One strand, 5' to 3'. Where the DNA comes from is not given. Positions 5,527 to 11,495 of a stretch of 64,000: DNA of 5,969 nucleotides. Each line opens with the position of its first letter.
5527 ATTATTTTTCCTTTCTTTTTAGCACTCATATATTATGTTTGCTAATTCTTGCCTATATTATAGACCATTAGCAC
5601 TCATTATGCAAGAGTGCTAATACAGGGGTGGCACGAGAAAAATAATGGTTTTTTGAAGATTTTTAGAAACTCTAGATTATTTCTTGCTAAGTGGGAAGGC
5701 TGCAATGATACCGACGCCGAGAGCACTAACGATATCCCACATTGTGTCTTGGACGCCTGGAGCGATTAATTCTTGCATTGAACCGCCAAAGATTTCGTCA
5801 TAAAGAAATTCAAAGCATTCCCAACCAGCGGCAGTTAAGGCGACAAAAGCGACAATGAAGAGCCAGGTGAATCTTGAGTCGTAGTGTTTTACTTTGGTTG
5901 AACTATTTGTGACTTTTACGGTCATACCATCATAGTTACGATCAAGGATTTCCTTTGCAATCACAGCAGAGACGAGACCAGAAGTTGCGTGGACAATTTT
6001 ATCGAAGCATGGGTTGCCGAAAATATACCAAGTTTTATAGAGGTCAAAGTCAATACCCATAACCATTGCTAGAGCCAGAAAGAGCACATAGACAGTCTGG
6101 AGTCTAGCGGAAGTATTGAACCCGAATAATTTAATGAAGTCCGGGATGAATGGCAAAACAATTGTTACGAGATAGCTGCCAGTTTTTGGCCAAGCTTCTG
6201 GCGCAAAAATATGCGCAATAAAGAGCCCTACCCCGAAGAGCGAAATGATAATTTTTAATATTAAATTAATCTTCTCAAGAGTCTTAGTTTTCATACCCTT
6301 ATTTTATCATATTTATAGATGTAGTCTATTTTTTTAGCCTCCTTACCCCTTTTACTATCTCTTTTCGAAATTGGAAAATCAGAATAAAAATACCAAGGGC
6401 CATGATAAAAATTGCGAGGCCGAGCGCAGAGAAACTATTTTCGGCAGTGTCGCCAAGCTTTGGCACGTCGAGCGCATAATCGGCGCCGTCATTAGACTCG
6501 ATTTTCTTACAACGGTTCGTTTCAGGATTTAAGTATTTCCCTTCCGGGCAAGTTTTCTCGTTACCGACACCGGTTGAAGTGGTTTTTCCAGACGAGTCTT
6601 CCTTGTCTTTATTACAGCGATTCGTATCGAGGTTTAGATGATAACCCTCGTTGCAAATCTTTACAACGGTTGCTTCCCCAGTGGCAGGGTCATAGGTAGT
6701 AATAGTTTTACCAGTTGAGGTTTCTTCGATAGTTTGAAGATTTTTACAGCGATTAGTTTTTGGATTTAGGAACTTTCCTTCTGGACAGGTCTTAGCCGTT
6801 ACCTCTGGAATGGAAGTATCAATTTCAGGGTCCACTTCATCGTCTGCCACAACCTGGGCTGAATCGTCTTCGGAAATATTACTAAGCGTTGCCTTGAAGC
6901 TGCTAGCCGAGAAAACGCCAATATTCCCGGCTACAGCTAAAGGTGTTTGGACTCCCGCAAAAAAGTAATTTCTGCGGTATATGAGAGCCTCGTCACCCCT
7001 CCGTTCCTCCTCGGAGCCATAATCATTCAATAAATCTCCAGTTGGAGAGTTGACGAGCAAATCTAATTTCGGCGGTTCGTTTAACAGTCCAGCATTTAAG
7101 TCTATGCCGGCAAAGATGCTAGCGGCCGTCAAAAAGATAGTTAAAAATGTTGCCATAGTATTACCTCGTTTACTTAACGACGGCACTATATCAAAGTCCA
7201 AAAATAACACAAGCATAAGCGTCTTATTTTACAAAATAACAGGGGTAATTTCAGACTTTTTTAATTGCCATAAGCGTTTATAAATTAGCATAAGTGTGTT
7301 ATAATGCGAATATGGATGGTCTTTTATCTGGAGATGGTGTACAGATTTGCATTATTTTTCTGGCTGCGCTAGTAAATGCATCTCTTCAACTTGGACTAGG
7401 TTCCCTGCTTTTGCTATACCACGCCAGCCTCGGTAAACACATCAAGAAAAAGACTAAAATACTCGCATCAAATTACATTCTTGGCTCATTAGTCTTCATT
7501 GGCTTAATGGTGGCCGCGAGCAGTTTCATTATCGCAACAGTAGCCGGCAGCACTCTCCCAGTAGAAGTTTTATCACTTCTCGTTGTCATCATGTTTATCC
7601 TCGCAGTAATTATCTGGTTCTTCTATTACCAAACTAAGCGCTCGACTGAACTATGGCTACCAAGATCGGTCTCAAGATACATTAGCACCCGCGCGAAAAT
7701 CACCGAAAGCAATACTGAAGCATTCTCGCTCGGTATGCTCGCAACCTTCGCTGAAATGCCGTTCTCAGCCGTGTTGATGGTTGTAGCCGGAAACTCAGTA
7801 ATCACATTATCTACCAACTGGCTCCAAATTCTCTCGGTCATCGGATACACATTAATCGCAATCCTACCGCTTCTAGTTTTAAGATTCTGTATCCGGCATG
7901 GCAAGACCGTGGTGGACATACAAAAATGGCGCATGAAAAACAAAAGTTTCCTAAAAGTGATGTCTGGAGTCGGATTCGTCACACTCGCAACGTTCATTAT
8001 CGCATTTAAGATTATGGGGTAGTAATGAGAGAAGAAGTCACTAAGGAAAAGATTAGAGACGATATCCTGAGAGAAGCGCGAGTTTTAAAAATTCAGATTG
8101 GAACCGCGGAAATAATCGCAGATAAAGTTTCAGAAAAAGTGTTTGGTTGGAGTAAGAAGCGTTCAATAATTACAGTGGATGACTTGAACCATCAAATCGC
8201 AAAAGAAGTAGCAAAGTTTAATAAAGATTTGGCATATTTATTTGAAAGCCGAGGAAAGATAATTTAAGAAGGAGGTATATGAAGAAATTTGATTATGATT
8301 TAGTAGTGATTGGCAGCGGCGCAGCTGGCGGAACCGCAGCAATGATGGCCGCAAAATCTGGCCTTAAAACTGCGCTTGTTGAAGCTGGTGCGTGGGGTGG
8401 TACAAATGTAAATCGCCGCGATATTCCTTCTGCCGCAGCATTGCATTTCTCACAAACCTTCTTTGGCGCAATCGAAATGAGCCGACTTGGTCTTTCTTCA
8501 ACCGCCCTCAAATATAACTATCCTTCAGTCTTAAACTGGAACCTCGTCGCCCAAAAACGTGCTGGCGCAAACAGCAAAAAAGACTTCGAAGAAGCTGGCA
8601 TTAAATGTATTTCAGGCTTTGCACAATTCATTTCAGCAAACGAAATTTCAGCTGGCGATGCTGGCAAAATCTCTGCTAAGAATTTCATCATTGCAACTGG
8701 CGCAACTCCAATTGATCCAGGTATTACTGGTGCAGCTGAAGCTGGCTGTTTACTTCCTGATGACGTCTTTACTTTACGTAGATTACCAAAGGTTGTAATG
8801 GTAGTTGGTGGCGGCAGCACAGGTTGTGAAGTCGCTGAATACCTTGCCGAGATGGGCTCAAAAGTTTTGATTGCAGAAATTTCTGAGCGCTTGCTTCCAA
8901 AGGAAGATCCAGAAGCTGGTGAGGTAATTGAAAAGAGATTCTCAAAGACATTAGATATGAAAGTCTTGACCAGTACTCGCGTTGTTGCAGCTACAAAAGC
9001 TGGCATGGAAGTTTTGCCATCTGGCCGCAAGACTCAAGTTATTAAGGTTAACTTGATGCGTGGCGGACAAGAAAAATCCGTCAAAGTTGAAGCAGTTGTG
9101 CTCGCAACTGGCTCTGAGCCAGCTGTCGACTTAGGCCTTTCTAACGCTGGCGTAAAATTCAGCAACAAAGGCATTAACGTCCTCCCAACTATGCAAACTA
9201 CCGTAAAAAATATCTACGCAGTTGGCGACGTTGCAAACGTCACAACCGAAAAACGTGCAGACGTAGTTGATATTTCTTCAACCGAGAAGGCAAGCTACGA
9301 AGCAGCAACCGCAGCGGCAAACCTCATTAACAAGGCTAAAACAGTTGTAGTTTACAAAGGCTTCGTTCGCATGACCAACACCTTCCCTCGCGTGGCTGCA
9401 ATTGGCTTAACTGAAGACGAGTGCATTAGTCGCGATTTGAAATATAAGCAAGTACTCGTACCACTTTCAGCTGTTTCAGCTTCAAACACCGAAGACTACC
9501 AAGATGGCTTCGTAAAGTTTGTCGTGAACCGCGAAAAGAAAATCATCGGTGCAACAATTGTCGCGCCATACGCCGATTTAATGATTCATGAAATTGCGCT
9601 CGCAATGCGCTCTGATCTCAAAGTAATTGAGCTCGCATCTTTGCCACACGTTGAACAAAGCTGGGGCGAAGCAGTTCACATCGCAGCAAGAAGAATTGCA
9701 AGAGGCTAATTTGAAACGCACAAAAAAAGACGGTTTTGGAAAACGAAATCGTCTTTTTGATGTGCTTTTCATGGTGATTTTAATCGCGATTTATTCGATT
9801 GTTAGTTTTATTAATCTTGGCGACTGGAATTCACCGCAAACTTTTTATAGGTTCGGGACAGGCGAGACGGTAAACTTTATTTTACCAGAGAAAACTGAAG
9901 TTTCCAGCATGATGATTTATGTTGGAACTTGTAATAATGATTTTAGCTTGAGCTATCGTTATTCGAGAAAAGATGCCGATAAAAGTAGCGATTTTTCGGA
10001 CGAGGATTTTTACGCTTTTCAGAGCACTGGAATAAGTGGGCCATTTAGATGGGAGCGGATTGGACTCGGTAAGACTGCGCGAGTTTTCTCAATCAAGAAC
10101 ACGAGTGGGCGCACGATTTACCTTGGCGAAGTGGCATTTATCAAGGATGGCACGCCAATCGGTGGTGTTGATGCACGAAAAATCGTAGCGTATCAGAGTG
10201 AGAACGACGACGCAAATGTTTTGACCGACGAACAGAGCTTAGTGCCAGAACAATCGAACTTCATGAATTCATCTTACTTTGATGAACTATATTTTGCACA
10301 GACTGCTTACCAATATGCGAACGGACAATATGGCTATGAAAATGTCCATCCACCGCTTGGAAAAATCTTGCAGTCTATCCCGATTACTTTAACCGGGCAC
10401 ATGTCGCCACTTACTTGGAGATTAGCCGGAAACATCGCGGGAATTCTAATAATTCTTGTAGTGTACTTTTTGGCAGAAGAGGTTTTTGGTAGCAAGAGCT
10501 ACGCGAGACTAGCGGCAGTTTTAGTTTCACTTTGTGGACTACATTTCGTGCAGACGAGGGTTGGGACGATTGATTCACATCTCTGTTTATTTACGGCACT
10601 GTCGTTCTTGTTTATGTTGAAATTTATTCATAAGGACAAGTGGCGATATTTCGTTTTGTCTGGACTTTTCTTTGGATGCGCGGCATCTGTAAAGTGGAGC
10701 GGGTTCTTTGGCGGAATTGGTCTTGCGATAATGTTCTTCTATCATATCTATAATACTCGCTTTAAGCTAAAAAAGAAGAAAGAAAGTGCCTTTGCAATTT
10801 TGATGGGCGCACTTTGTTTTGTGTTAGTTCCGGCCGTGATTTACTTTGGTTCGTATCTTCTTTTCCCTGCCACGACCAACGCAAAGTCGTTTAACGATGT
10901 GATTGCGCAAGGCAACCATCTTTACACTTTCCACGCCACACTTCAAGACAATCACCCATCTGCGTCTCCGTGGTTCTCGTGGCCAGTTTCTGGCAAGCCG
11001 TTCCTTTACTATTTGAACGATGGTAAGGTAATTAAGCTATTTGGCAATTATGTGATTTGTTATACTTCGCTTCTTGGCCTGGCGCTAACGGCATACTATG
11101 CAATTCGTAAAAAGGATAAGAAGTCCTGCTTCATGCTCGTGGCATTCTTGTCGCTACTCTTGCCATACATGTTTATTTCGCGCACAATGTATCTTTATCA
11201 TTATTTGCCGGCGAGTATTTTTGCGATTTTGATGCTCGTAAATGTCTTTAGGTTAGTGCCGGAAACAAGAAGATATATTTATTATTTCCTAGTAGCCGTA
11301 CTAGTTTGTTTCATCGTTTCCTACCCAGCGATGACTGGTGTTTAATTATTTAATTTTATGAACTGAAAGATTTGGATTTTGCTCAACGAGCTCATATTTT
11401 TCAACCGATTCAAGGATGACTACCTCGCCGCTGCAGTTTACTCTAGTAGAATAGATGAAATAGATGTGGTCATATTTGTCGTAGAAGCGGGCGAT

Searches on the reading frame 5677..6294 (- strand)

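Call 7: search_protein_families(library=pfam, proteins=[window:5677-6294:-], max_evalue=0.001)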
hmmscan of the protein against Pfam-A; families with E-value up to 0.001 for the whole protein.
window:5677-6294:- (205 aa): 1 family
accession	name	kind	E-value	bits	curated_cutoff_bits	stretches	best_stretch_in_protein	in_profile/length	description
PF09997.14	DUF2238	-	1.7e-06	28.4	26.4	1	87-187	49-132/140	Predicted membrane protein (DUF2238)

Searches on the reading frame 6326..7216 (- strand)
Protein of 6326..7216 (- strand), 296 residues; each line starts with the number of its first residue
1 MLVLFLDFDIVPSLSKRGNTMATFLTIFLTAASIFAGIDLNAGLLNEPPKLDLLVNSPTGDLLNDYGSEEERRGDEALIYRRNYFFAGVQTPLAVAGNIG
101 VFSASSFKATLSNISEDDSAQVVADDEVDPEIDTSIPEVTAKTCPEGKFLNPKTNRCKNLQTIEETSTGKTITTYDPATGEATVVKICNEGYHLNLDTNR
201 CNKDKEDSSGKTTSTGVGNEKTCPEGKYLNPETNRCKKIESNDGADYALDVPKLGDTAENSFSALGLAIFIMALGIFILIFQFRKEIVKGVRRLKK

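Call 7: search_protein_families(library=pfam, proteins=[window:6326-7216:-], max_evalue=0.001)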
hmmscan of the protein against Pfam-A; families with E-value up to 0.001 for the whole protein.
window:6326-7216:- (296 aa): 1 family
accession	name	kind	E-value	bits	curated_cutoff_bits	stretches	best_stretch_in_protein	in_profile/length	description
PF01607.29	CBM_14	-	4.4e-06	27.2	22.1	0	218-238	26-46/53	Chitin binding Peritrophin-A domain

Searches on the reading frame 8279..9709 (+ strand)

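Call 7: search_protein_families(library=pfam, proteins=[window:8279-9709:+], max_evalue=0.001)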
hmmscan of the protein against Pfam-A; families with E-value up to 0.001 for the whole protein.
window:8279-9709:+ (476 aa): 14 families
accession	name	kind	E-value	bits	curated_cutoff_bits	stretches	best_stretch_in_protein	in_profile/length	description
PF07992.20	Pyr_redox_2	-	2.1e-48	165.7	26.1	1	6-329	1-278/291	Pyridine nucleotide-disulphide oxidoreductase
PF02852.28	Pyr_redox_dim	-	4e-17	62.8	25.3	1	367-467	6-107/110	Pyridine nucleotide-disulphide oxidoreductase, dimerisation domain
PF00070.33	Pyr_redox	-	1.3e-15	58.1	22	1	173-243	2-71/82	Pyridine nucleotide-disulphide oxidoreductase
PF13738.12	Pyr_redox_3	-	1.6e-11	44.5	30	1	127-316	119-305/305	Pyridine nucleotide-disulphide oxidoreductase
PF01266.30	DAO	-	3.1e-08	34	27.9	1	7-42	1-38/353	FAD dependent oxidoreductase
PF12831.13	FAD_oxidored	-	1e-07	32.1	27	1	7-41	1-35/416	FAD dependent oxidoreductase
PF01134.28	GIDA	-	4.2e-07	29.8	22.1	1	7-34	1-28/391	Glucose inhibited division protein A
PF13434.12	Lys_Orn_oxgnase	-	9e-07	28.8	21.3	1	122-202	138-220/339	L-lysine 6-monooxygenase/L-ornithine 5-monooxygenase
PF13450.12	NAD_binding_8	-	2.8e-06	28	21.9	0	10-62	1-53/68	NAD(P)-binding Rossmann-like domain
PF03486.20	HI0933_like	-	8.9e-06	25.8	50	0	7-38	2-33/244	HI0933-like protein Rossmann domain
PF01946.23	Thi4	-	1.3e-05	25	26.2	0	5-39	17-58/235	Thi4 family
PF00890.30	FAD_binding_2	-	1.8e-05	24.6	20.4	1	7-38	1-32/414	FAD binding domain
PF05834.18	Lycopene_cycl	-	0.00016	21.3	23.4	0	7-38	1-34/380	Lycopene cyclase protein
PF01494.25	FAD_binding_3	-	0.00061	19.5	22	0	173-204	4-35/349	FAD binding domain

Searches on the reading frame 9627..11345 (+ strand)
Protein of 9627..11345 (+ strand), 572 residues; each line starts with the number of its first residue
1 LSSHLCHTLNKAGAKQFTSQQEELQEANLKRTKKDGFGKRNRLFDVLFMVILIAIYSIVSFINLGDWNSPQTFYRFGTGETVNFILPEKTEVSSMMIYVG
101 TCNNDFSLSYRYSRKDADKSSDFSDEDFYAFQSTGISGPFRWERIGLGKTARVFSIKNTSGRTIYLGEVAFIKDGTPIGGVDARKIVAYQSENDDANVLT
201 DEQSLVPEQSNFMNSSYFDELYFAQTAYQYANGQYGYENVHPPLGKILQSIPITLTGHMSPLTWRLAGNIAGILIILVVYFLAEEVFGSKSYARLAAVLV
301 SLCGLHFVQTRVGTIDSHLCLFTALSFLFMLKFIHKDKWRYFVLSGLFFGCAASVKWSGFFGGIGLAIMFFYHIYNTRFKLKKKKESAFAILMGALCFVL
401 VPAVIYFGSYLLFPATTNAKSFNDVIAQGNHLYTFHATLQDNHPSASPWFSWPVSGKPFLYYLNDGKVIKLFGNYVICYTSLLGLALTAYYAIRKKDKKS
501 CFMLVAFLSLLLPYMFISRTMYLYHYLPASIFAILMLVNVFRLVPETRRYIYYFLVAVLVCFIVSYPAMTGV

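Call 7: search_protein_families(library=pfam, proteins=[window:9627-11345:+], max_evalue=0.001)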
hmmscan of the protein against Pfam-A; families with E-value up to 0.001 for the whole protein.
window:9627-11345:+ (572 aa): 3 families
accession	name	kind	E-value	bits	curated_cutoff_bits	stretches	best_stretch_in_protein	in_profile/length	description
PF02366.24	PMT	-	2.3e-22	80.2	22.7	1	212-408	17-235/245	Dolichyl-phosphate-mannose-protein mannosyltransferase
PF13231.12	PMT_2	-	2.3e-18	67.3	26.1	1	241-399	2-155/160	Dolichyl-phosphate-mannose-protein mannosyltransferase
PF16192.10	PMT_4TMC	-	3e-14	53.4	32.4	1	430-565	10-179/202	C-terminal four TMM region of protein-O-mannosyltransferase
